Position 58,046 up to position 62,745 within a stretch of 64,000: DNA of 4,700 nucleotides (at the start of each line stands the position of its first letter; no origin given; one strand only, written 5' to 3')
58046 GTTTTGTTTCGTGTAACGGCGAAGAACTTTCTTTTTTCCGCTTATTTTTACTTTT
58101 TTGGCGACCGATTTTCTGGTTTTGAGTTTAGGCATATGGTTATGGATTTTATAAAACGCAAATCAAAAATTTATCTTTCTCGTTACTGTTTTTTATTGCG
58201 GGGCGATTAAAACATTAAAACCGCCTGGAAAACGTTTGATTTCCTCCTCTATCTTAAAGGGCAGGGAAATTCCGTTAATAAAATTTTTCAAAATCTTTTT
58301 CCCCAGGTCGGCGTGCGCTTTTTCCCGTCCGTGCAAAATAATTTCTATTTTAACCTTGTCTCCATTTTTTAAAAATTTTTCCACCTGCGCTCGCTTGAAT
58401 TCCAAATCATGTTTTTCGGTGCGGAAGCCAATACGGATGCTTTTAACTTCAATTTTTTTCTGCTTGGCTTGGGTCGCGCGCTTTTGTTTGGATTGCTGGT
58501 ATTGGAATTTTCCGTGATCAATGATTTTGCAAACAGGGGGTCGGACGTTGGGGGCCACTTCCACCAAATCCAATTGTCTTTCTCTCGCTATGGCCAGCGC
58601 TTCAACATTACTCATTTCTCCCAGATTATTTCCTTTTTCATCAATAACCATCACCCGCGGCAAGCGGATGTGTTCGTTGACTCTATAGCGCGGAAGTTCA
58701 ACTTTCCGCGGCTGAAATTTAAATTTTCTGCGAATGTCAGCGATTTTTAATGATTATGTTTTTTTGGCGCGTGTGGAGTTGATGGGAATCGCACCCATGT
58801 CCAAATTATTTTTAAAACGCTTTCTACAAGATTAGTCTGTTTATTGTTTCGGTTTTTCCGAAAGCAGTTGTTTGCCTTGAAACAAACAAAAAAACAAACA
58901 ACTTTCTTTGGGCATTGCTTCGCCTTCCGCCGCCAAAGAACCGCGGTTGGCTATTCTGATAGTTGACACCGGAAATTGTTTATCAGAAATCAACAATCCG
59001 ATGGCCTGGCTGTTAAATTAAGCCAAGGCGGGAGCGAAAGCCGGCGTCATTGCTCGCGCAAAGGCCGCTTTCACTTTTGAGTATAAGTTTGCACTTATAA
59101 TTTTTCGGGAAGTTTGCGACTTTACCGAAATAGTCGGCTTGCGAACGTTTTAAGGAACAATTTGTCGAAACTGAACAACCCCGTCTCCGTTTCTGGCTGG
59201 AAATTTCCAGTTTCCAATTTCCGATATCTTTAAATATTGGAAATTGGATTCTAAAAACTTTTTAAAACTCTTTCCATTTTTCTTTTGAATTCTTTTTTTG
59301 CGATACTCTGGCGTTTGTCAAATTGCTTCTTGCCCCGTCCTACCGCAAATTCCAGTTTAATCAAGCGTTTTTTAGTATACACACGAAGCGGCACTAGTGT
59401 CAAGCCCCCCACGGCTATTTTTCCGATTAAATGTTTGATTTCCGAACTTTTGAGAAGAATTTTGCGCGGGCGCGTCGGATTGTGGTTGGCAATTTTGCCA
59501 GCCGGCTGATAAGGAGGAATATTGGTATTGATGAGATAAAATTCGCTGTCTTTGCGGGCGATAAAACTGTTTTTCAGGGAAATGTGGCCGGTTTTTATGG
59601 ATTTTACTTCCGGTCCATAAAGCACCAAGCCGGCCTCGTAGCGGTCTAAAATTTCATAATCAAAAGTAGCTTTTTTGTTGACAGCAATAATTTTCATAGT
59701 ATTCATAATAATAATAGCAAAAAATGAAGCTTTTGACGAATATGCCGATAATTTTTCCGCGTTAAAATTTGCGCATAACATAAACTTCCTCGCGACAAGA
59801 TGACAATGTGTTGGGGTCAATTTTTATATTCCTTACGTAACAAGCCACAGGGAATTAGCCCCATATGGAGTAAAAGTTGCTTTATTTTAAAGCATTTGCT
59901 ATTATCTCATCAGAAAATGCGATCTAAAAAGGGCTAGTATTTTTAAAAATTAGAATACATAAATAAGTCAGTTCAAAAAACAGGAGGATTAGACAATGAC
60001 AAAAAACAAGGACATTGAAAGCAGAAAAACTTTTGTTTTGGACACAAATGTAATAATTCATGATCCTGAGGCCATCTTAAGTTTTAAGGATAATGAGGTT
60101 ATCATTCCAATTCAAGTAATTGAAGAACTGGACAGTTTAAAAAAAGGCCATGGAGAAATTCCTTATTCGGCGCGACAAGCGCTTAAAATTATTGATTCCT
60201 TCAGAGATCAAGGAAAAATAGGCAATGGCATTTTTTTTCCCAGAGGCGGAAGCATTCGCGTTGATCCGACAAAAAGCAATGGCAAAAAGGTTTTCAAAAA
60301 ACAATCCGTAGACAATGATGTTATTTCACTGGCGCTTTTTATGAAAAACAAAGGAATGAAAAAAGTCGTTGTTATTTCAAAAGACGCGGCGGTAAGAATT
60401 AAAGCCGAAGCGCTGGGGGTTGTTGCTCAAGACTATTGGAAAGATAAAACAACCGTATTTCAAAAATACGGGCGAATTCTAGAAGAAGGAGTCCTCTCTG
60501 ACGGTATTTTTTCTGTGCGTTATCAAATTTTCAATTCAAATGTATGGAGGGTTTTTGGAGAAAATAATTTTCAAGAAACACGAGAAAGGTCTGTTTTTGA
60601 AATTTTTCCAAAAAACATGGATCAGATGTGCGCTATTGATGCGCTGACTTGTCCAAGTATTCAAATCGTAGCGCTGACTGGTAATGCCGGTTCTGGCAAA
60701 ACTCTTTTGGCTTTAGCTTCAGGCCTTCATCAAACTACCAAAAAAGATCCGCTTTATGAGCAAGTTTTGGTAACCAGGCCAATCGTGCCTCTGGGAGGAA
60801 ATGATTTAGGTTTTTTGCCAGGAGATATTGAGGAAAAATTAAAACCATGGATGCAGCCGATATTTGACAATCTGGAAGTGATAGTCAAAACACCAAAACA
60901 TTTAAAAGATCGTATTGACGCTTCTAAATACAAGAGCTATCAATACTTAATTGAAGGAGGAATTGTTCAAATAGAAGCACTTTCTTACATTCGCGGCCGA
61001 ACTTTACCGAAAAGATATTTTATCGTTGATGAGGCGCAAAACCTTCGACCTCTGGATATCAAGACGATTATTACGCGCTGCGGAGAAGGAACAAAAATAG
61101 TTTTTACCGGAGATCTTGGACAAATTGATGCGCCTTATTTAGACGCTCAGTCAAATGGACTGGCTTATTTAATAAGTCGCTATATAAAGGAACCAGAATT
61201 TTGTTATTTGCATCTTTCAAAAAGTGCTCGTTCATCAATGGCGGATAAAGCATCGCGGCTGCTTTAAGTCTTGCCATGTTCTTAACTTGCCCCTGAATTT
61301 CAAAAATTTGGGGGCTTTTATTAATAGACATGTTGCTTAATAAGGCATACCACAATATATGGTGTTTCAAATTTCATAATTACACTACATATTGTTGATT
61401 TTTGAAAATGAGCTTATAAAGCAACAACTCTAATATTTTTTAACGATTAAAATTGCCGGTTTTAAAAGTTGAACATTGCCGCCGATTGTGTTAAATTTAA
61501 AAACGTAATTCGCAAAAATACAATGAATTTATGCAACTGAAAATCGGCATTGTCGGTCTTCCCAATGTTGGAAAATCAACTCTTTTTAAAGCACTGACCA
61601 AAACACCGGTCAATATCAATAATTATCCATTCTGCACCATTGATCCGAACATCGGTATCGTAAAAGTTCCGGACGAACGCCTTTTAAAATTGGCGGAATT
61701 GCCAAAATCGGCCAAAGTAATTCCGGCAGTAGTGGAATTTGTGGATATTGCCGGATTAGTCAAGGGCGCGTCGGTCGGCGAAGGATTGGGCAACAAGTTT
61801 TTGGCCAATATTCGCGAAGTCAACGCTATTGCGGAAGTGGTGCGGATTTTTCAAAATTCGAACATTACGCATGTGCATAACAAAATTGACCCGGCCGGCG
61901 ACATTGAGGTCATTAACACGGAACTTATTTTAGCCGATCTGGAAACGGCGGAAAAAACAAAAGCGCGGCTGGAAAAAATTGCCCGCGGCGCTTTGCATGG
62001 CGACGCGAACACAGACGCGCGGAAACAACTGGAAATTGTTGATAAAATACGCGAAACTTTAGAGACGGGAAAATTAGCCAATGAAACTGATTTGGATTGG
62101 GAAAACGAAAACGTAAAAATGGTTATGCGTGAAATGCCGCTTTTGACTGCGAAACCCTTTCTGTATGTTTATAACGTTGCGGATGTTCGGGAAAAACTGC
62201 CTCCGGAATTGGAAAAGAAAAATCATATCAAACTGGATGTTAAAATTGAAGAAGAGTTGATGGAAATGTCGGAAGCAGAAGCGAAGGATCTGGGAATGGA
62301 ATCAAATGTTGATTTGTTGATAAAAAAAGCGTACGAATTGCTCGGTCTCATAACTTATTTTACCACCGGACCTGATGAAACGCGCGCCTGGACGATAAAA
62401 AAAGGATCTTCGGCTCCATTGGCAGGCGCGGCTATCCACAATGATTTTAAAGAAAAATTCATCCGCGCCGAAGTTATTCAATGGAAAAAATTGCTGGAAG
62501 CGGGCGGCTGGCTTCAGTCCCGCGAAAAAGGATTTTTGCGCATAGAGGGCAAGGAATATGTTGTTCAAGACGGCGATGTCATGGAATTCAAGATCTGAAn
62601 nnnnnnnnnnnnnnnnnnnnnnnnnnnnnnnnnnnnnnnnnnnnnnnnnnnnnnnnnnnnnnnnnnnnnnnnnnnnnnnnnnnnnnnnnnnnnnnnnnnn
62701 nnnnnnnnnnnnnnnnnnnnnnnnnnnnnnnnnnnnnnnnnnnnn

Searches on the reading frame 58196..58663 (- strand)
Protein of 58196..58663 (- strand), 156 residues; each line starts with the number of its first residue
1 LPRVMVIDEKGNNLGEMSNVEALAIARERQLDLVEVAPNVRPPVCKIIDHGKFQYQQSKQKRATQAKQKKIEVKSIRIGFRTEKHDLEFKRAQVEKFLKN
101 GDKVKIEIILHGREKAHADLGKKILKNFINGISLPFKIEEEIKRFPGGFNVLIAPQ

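Call 32: search_protein_families(library=pfam, proteins=[window:58196-58663:-])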
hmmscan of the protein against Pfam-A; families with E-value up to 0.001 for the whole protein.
window:58196-58663:- (156 aa): 2 families
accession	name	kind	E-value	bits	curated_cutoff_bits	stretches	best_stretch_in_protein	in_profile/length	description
PF05198.21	IF3_N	-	1.1e-24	86.8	26.9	1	2-63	8-69/70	Translation initiation factor IF-3, N-terminal domain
PF00707.27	IF3_C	-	2.6e-20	72.6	34.8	1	71-144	1-74/86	Translation initiation factor IF-3, C-terminal domain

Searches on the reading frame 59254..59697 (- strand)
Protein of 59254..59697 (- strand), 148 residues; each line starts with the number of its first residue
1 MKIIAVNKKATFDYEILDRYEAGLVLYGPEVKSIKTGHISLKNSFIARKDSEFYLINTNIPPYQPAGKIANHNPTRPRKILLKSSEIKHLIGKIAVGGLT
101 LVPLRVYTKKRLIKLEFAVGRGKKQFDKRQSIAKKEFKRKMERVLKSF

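Call 6: find_related_loci(query=window:59254-59697:-, collection=genome_contigs, flank=3000)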
Query seq(148 aa) (148 aa) in genome_contigs; peptide patterns used: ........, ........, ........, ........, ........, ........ (x = any residue, [..] = any of these).
593 stretches matched a pattern; 358 encode a relative of the query (tblastn E <= 1e-3); the best 80 are kept; 80 distinct loci.
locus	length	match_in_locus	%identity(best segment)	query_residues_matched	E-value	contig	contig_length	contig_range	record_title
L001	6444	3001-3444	68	1-148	1e-65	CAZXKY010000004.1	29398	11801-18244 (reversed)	MAG TPA_asm: uncultured Bdellovibrionales bacterium isolate SRP192927_co2_902 genome assembly, contig: NODE_2069_length_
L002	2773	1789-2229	68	1-147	5e-63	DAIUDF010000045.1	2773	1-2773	MAG TPA_asm: Candidatus Moraniibacteriota bacterium isolate CTOTU18587 NODE_44897_length_2773_cov_7.439662, whole genome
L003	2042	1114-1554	67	1-147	1e-63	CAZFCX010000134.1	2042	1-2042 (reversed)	MAG TPA_asm: uncultured Bdellovibrionales bacterium isolate SRP239243_co1_144 genome assembly, contig: NODE_92769_length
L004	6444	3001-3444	67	1-148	1e-62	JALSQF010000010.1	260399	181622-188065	MAG: Candidatus Moraniibacteriota bacterium isolate 356-284_metabat2_scaf2bin.121 356-284_scaffold_6_c1, whole genome sh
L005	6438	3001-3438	64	1-146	7e-62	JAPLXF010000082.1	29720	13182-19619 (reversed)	MAG: Candidatus Moraniibacteriota bacterium isolate LacPavin_0920_SED1_MAG_40_9 LacPavin_0920_SED1_scaffold_1122658, who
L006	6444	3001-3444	65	1-148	8e-62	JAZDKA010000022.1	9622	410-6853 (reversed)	MAG: Patescibacteria group bacterium isolate MEGAHIT-group-0.51 k141_3474328, whole genome shotgun sequence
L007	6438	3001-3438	67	1-146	8e-62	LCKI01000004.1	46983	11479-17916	MAG: Parcubacteria group bacterium GW2011_GWC1_45_14 UW95_C0004, whole genome shotgun sequence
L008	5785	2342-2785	64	1-148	2e-61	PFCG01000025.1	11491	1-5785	MAG: Candidatus Moranbacteria bacterium CG10_big_fil_rev_8_21_14_0_10_35_21 CG10_8_21_14_0.10_scaffold_6265_c, whole gen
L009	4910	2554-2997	66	1-148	2e-61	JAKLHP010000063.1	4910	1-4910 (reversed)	MAG: Patescibacteria group bacterium isolate RA.bin66 RA.bin66_63, whole genome shotgun sequence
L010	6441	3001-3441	67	1-147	4e-61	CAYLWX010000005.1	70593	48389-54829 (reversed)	MAG TPA_asm: uncultured Bdellovibrionales bacterium isolate SRP090828_co2_165 genome assembly, contig: NODE_147_length_7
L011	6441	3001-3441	66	1-147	3e-61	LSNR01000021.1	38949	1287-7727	MAG: Parcubacteria group bacterium M6-OD1-3 Contig10021, whole genome shotgun sequence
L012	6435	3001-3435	67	1-145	5e-61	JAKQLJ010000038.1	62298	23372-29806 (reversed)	MAG: bacterium isolate USDV_maxbin.175 k141_1070973, whole genome shotgun sequence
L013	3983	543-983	67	1-147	1e-60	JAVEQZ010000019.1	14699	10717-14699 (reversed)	MAG: Candidatus Moraniibacteriota bacterium isolate BF_dRep_41 NODE_12720_length_14699_cov_62.565194_Biofilm4, whole gen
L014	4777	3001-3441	66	1-147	1e-60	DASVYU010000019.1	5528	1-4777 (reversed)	MAG TPA_asm: Patescibacteria group bacterium isolate SMAG_U2610 k141_211876, whole genome shotgun sequence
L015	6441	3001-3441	65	1-147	1e-60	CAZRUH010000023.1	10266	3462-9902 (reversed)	MAG TPA_asm: uncultured Bdellovibrionales bacterium isolate SRP163575_co1_113 genome assembly, contig: NODE_14353_length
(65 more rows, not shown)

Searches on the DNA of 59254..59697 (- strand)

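Call 10: search_rna_families(sources=[L002, L003, L004, L006, L008, L009, L011, L014, L030, L038, L041, L046, L049, L059, L061, L062, L064, L068, L069, L080], threshold=gathering)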
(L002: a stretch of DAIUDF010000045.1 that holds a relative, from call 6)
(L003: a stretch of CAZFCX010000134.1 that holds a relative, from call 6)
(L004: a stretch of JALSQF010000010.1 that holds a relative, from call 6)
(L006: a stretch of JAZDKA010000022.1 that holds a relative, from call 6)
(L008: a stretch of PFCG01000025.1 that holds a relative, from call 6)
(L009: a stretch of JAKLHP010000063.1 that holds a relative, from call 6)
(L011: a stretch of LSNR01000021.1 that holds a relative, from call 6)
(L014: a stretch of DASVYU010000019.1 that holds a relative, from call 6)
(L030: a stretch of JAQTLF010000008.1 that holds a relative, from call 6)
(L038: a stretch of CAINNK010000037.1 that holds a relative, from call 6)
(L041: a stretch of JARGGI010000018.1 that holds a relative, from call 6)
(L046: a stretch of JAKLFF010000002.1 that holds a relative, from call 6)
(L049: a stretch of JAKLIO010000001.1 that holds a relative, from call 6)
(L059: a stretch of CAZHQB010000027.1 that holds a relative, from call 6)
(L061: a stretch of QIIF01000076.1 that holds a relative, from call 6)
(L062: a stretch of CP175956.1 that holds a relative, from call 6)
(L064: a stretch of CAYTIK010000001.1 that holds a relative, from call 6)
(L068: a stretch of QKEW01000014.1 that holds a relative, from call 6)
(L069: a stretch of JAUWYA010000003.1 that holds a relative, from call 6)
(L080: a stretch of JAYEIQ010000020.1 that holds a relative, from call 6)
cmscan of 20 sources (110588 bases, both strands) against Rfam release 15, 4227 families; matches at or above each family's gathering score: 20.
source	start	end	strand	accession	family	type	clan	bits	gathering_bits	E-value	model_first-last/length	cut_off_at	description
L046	3568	4050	+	RF00023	tmRNA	Gene;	CL00001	154.1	47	1.8e-60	1-374/374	no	transfer-messenger RNA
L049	3617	4023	+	RF00023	tmRNA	Gene;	CL00001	136.1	47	6.6e-53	1-374/374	no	transfer-messenger RNA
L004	3463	3869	+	RF00023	tmRNA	Gene;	CL00001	132.1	47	3.3e-51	1-374/374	no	transfer-messenger RNA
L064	3628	4045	+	RF00023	tmRNA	Gene;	CL00001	129.1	47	6.4e-50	1-374/374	no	transfer-messenger RNA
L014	3486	3876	+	RF00023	tmRNA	Gene;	CL00001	129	47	6.7e-50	1-374/374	no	transfer-messenger RNA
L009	3064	3463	+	RF00023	tmRNA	Gene;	CL00001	128.9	47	7.5e-50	1-374/374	no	transfer-messenger RNA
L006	3596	3992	+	RF00023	tmRNA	Gene;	CL00001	125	47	3.5e-48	1-374/374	no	transfer-messenger RNA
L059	700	1124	+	RF00023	tmRNA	Gene;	CL00001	123.8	47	1.1e-47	1-374/374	no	transfer-messenger RNA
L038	3650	4055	+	RF00023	tmRNA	Gene;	CL00001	122.4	47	4.2e-47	1-374/374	no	transfer-messenger RNA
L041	3518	3912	+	RF00023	tmRNA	Gene;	CL00001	118.9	47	1.3e-45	1-374/374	no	transfer-messenger RNA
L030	3589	4039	+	RF00023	tmRNA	Gene;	CL00001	118.8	47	1.4e-45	1-374/374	no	transfer-messenger RNA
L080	3508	3905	+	RF00023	tmRNA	Gene;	CL00001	118.8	47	1.4e-45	1-374/374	no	transfer-messenger RNA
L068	3514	3947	+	RF00023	tmRNA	Gene;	CL00001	117.6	47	4.5e-45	1-374/374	no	transfer-messenger RNA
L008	2863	3273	+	RF00023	tmRNA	Gene;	CL00001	116.7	47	1.1e-44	1-374/374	no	transfer-messenger RNA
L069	3500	3825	+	RF00023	tmRNA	Gene;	CL00001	115.9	47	2.4e-44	1-374/374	no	transfer-messenger RNA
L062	3479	3907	+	RF00023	tmRNA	Gene;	CL00001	114.5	47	9.1e-44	1-374/374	no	transfer-messenger RNA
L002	2388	2773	+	RF00023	tmRNA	Gene;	CL00001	88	47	1.4e-32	1-347/374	3'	transfer-messenger RNA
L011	3491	4077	+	RF00023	tmRNA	Gene;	CL00001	72.7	47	4.3e-26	1-374/374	no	transfer-messenger RNA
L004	45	116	+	RF00005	tRNA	Gene; tRNA;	CL00001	65.1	29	1.2e-11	1-71/71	no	tRNA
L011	1880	1961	+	RF00005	tRNA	Gene; tRNA;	CL00001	63.5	29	3.3e-11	1-71/71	no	tRNA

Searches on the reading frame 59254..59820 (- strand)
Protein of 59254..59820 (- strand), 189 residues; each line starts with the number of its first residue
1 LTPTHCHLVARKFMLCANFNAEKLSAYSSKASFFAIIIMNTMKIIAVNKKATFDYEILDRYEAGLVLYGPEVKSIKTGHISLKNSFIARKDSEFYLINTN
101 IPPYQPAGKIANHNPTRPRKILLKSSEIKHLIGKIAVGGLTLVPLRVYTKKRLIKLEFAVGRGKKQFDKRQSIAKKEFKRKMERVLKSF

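Call 32: search_protein_families(library=pfam, proteins=[window:59254-59820:-])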
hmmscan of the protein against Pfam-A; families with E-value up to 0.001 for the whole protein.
window:59254-59820:- (189 aa): 1 family
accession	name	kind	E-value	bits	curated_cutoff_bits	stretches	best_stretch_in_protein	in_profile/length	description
PF01668.23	SmpB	-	1.1e-51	175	27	1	45-187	1-142/143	SmpB protein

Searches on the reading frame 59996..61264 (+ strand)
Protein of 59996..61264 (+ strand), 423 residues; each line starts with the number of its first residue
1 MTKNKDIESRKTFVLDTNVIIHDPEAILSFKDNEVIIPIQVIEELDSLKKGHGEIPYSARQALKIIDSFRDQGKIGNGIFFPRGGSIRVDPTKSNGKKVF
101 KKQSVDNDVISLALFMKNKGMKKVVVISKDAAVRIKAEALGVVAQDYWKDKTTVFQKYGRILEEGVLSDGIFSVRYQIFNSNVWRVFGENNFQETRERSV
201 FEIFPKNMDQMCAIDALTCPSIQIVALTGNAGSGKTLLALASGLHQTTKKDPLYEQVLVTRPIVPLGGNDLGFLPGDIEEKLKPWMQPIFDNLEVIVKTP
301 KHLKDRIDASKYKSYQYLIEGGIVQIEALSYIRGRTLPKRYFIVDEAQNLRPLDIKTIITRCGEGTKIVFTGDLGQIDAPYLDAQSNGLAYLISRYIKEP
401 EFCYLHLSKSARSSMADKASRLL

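Call 32: search_protein_families(library=pfam, proteins=[window:59996-61264:+])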
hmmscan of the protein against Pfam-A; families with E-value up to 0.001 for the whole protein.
window:59996-61264:+ (423 aa): 5 families
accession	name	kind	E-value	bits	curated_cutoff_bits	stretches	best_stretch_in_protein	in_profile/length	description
PF02562.22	PhoH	-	2.4e-46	158.3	27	1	203-418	2-199/205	PhoH-like protein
PF13638.12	PIN_4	-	2.2e-30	106.1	21.9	1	13-147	1-131/132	PIN domain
PF13604.12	AAA_30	-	4.2e-06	27.1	27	0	337-379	87-130/191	AAA domain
PF13245.12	AAA_19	-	0.0003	21.4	25.1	0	333-377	85-129/134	AAA domain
PF13401.12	AAA_22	-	0.00061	20.6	27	0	223-240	6-23/130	AAA domain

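Call 44: find_encoding_contigs(protein=window:59996-61264:+, flank=3000, max_places=4)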
Protein window:59996-61264:+ (423 aa): 3 contigs read that carry it; 1 place shown.
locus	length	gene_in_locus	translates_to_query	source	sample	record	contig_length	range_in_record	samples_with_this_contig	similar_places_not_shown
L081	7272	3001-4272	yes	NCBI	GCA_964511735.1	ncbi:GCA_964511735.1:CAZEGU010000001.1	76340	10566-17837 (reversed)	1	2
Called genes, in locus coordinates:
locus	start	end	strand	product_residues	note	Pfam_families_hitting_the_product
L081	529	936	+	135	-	-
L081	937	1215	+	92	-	-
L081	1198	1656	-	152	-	PF05198:IF3_N, PF00707:IF3_C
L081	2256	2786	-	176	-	PF01668:SmpB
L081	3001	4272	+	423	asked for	PF13638:PIN_4, PF02562:PhoH, PF13604:AAA_30 (faint)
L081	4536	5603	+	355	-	PF01926:MMR_HSR1, PF02421:FeoB_N, PF06071:YchF-GTPase_C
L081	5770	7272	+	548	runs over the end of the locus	PF00118:Cpn60_TCP1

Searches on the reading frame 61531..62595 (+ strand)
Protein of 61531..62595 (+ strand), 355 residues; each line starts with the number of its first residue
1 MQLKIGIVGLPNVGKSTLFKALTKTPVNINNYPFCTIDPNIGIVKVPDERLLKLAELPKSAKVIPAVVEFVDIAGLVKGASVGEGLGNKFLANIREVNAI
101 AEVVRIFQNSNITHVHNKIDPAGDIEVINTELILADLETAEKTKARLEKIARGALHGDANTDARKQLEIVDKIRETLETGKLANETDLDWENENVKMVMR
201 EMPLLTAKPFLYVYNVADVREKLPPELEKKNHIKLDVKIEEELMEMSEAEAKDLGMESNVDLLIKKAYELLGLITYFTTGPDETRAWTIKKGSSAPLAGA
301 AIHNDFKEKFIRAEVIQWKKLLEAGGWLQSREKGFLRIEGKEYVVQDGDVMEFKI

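Call 32: search_protein_families(library=pfam, proteins=[window:61531-62595:+])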
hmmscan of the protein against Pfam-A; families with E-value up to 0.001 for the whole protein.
window:61531-62595:+ (355 aa): 3 families
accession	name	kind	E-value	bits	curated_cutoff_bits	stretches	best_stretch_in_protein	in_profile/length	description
PF06071.19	YchF-GTPase_C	-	1.7e-32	111.8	27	1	273-355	1-83/84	Protein of unknown function (DUF933)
PF01926.29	MMR_HSR1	-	3e-20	72.9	21.9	1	4-119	1-96/113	50S ribosome-binding GTPase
PF02421.24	FeoB_N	-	1.5e-08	34.8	27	1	4-58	2-55/156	Ferrous iron transport protein B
